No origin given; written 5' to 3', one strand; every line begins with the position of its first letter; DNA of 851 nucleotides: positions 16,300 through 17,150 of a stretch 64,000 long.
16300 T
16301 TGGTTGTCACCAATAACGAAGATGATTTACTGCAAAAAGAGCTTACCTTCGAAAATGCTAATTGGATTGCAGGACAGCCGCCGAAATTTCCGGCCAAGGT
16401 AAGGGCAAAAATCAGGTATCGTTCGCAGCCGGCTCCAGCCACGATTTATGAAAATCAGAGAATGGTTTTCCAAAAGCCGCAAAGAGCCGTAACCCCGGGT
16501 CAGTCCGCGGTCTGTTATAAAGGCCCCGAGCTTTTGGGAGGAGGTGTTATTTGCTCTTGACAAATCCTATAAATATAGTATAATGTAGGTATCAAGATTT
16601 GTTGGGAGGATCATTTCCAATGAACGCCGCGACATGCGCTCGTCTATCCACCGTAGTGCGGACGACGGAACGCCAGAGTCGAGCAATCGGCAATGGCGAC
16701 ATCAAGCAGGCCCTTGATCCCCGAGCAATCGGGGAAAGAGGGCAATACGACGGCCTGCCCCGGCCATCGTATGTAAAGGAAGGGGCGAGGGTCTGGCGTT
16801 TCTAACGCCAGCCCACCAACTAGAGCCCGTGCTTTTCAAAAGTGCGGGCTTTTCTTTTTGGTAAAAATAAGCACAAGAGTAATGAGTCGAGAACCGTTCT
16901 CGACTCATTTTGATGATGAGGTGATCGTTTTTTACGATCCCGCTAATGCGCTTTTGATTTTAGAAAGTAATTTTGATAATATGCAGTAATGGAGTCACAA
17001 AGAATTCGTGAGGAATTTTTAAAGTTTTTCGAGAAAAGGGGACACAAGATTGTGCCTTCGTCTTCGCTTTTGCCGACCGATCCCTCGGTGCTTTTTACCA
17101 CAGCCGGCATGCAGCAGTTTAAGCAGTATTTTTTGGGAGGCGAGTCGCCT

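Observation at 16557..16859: Strongly promoted, terminator-bounded, hairpin-rich G+C island upstream of alaS: candidate novel structured RNA or dual-function small gene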

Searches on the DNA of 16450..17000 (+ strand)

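Call 4: search_rna_families(source=window, start=16450, end=17000, threshold=evalue, max_evalue=10, show_alignments=5)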
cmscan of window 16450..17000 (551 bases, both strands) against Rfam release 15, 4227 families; matches with E-value up to 10: 7.
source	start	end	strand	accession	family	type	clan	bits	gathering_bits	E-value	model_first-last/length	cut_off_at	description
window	16788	16861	+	RF04312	trpB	Cis-reg;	-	18.8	59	4.9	1-107/107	no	trpB ncRNA motif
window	16789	16864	+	RF00519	suhB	Gene; sRNA;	CL00108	18.4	41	0.27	1-77/77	no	Makes More Granules Regulator RNA (mmgR)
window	16818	16867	-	RF02618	SSRC34_2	Gene; sRNA;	-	16.9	48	4.3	1-125/125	no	Streptococcus sRNA 34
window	16841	16974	+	RF01468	rli32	Gene; sRNA;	-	15.6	100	1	1-147/147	no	Listeria sRNA rli32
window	16712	16796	+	RF00603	SNORD23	Gene; snRNA; snoRNA; CD-box;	-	14.1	64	4.4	20-105/110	no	Small nucleolar RNA SNORD23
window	16847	16967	+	RF01965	RMST_4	Gene; lncRNA;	-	12.8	40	9.7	1-108/108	no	Rhabdomyosarcoma 2 associated transcript conserved region 4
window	16608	16658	-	RF03001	leuA-Halobacteria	Cis-reg;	-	12.5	47.9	6.4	1-53/53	no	leuA-Halobacteria RNA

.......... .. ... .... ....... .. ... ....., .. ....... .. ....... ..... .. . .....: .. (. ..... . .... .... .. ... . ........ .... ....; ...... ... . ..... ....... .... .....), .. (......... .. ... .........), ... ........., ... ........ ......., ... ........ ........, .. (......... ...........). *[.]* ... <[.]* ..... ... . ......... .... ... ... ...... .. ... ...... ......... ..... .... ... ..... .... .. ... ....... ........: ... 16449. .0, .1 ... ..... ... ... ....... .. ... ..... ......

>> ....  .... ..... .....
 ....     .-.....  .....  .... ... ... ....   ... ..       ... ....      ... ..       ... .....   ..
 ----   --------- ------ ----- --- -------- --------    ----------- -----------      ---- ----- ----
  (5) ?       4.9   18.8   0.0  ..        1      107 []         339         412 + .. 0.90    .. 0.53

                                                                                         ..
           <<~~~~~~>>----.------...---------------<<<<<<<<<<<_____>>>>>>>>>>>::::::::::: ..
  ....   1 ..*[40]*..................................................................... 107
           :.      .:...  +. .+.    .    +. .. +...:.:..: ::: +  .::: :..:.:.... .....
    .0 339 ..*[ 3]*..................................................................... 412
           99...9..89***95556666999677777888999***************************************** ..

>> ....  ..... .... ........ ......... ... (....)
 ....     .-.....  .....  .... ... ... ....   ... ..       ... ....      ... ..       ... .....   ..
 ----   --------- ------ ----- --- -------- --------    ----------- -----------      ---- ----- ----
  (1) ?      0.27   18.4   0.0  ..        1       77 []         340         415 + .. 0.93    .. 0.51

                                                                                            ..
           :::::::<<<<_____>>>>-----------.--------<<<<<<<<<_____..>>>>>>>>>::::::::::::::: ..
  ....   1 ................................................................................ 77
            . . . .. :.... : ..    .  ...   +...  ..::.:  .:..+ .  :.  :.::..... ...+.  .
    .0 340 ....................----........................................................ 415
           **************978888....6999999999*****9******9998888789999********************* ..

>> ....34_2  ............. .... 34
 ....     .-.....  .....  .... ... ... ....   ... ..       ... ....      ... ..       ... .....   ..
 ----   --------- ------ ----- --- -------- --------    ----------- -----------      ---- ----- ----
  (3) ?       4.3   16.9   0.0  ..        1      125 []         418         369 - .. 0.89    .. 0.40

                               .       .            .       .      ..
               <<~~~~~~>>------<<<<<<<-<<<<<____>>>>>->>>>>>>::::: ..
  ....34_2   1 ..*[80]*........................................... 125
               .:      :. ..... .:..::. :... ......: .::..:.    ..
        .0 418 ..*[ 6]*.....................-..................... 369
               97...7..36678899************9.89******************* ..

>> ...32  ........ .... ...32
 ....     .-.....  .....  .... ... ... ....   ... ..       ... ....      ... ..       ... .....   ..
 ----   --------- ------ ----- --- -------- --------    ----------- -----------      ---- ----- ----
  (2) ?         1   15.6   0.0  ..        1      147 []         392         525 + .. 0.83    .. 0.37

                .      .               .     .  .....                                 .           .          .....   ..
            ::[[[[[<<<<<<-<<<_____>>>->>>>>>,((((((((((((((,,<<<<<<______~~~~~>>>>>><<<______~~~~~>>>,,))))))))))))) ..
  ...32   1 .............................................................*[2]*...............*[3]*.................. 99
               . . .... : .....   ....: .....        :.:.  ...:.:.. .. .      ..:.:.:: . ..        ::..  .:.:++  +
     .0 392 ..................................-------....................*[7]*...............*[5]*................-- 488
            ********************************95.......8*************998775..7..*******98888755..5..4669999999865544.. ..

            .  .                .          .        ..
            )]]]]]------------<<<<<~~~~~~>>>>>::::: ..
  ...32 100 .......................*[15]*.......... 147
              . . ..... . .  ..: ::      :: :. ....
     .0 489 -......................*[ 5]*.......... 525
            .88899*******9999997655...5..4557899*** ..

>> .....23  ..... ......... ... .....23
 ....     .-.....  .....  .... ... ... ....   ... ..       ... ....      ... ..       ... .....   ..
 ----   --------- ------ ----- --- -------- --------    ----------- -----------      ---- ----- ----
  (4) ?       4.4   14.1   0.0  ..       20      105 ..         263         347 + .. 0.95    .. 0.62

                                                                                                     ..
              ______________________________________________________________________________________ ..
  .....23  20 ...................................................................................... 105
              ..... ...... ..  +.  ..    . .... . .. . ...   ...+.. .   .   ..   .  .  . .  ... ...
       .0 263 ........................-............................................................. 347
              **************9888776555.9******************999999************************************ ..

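Call 55: search_rna_families(sources=[L091, L092, L095, L087, L082], threshold=gathering)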
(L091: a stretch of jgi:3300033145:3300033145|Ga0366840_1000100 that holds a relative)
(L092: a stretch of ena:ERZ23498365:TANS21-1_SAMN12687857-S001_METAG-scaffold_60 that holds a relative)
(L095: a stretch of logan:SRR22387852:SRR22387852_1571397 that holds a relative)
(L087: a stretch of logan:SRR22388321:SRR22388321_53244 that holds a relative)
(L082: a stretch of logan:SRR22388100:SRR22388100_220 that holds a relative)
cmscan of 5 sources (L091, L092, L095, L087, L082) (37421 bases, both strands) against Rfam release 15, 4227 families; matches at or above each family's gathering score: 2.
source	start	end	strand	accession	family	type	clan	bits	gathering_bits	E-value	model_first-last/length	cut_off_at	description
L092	8414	8485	+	RF00005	tRNA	Gene; tRNA;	CL00001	71.9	29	5.5e-14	1-71/71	no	tRNA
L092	8287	8369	+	RF00005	tRNA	Gene; tRNA;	CL00001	60.5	29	7.4e-11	1-71/71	no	tRNA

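Call 80: search_rna_families(sources=[L097, L096, L011], threshold=gathering)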
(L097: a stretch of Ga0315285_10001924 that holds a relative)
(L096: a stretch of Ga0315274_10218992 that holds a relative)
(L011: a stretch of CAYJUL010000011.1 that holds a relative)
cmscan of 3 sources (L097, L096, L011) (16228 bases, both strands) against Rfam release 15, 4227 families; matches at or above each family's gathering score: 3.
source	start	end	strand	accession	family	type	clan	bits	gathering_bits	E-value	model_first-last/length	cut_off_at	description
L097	6457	6529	+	RF00005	tRNA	Gene; tRNA;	CL00001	65.5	29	1.4e-12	1-71/71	no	tRNA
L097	6739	6809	+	RF00005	tRNA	Gene; tRNA;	CL00001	64.8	29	2.1e-12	1-71/71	no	tRNA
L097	6300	6382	+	RF00005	tRNA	Gene; tRNA;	CL00001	53.3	29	3.1e-09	1-71/71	no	tRNA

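Call 81: search_rna_families(source=L092, start=5600, end=7050, threshold=evalue, max_evalue=1)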
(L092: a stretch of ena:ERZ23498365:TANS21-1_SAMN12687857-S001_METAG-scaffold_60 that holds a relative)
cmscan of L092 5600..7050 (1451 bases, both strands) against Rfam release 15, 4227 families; matches with E-value up to 1: 6.
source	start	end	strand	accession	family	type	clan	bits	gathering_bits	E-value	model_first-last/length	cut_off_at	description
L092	5713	5793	-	RF02450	ncr1175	Gene; sRNA;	-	26.2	60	0.038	1-110/110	no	Bacillus sRNA ncr1175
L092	5691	5752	+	RF02450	ncr1175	Gene; sRNA;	-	25.8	60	0.047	1-110/110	no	Bacillus sRNA ncr1175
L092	5717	5855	-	RF04180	BTnc231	Gene; sRNA;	-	23.4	80.4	0.036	1-154/154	no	Bacteroides sRNA BTnc231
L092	5807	5873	+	RF03743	MIR7696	Gene; miRNA;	-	21.2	83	0.52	10-79/88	no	MIR7696 microRNA precursor family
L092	5815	5863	+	RF03640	mir-3747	Gene; miRNA;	-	20.1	63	0.6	1-67/67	no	mir-3747 microRNA precursor family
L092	6847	6932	-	RF02574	Ricks_sRNA10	Gene; sRNA;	-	18.2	97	0.39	1-352/352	no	Rickettsia sRNA 10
